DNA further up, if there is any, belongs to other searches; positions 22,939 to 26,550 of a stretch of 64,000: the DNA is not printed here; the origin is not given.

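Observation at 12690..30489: Unannotated ~600-aa supermodule repeated nine times in the N-terminal 5900 residues of the 9405-aa protein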

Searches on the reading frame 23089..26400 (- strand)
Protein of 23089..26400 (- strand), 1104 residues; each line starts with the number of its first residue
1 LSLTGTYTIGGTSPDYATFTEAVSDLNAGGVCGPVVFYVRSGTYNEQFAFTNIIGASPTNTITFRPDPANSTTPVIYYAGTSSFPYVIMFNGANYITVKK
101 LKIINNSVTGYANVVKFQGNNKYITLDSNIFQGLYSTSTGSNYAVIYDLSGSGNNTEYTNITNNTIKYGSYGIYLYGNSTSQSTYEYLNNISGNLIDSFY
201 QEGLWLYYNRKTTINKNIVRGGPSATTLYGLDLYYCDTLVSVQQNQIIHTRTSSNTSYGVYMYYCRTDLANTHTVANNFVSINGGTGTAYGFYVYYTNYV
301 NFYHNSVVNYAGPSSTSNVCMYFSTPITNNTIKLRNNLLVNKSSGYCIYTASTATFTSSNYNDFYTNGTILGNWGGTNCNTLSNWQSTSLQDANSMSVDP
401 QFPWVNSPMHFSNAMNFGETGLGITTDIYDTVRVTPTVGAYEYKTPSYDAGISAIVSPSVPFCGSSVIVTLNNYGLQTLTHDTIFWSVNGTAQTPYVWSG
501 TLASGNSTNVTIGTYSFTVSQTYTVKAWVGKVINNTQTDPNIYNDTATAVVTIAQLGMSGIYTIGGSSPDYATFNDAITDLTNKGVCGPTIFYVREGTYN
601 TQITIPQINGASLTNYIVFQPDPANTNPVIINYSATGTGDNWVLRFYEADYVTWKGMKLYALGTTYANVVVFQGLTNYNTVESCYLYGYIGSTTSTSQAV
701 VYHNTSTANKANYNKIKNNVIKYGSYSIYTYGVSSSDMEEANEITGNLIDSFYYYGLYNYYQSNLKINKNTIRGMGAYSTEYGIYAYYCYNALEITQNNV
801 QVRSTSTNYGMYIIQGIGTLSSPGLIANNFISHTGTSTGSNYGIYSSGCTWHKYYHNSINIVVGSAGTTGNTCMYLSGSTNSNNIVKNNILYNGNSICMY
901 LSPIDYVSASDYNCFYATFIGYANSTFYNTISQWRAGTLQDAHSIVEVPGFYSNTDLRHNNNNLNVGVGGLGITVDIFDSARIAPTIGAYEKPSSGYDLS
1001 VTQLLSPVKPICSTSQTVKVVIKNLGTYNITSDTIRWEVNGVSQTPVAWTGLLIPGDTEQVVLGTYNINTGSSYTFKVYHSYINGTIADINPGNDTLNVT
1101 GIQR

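Call 86: predict_structure(alignment_id=A6)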
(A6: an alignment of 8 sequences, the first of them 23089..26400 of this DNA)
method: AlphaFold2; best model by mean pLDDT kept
length: 1104 residues; sequences in the alignment: 8
mean_pLDDT: 83.2   pTM: 0.50
mean pLDDT of the five models: 83.2, 81.1, 80.1, 78.1, 75.9
residues with pLDDT >= 90: 393; 70-90: 551; 50-70: 155; < 50: 5
segments of 3 or more residues with pLDDT < 50: 992-994
pLDDT, mean of each block of 10 residues (from residue 1): 88 90 89 91 90 86 91 84 80 93 82 87 94 83 81 72 93 82 73 93 89 93 76 88 90 76 85 90 80 89 90 70 67 89 88 81 88 88 89 85 67 67 70 71 68 82 84 84 91 91 86 85 87 75 77 80 90 94 90 95 91 93 90 73 91 95 80 90 91 81 70 92 90 78 93 90 92 80 92 91 85 90 91 82 91 92 77 83 88 86 70 81 64 76 84 72 73 69 66 60 73 77 78 88 89 77 85 83 68 69 68
secondary structure, 60 per line:
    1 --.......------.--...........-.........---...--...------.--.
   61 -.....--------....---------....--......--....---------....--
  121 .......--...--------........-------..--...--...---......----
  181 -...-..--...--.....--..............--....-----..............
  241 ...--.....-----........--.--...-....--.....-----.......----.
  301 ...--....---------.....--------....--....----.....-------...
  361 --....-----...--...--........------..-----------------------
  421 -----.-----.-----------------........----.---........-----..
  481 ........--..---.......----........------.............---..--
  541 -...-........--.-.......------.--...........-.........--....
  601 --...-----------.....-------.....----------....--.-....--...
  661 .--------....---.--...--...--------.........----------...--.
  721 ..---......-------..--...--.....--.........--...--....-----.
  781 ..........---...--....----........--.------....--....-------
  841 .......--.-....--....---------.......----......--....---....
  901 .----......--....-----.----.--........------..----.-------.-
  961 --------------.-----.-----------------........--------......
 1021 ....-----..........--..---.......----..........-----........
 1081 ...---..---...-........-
elements in order (helices of 4 or more, strands of 3 or more residues): E3-9 H19-29 E31-39 E43-45 E48-50 E62-66 E75-78 E88-91 E94-99 E102-105 E115-118 E121-127 E130-132 E144-148 E160-162 E165-167 E171-176 E190-192 E195-199 E202-215 E218-221 E227-243 E246-250 E256-263 E273-276 E279-283 E289-295 E300-303 E306-309 E319-323 E332-335 E338-341 E346-350 E358-360 E363-366 E372-374 E377-379 H382-389 E450-457 E466-473 E479-488 E496-502 E507-514 E521-533 E546-553 E558-564 H574-584 E586-594 E597-600 E603-605 E617-621 E629-633 E644-647 E652-655 E658-661 E670-673 E680-682 E685-687 E699-704 E715-717 E720-722 E726-731 E743-745 E748-752 E755-763 E766-768 E771-774 E780-790 E794-796 E799-802 E807-814 E824-827 E830-833 E841-847 E852-855 E858-861 E871-877 E882-887 E890-893 E897-901 E906-911 E914-917 H931-938 E999-1006 E1015-1024 E1030-1039 E1047-1053 E1058-1067 E1073-1083 E1096-1103
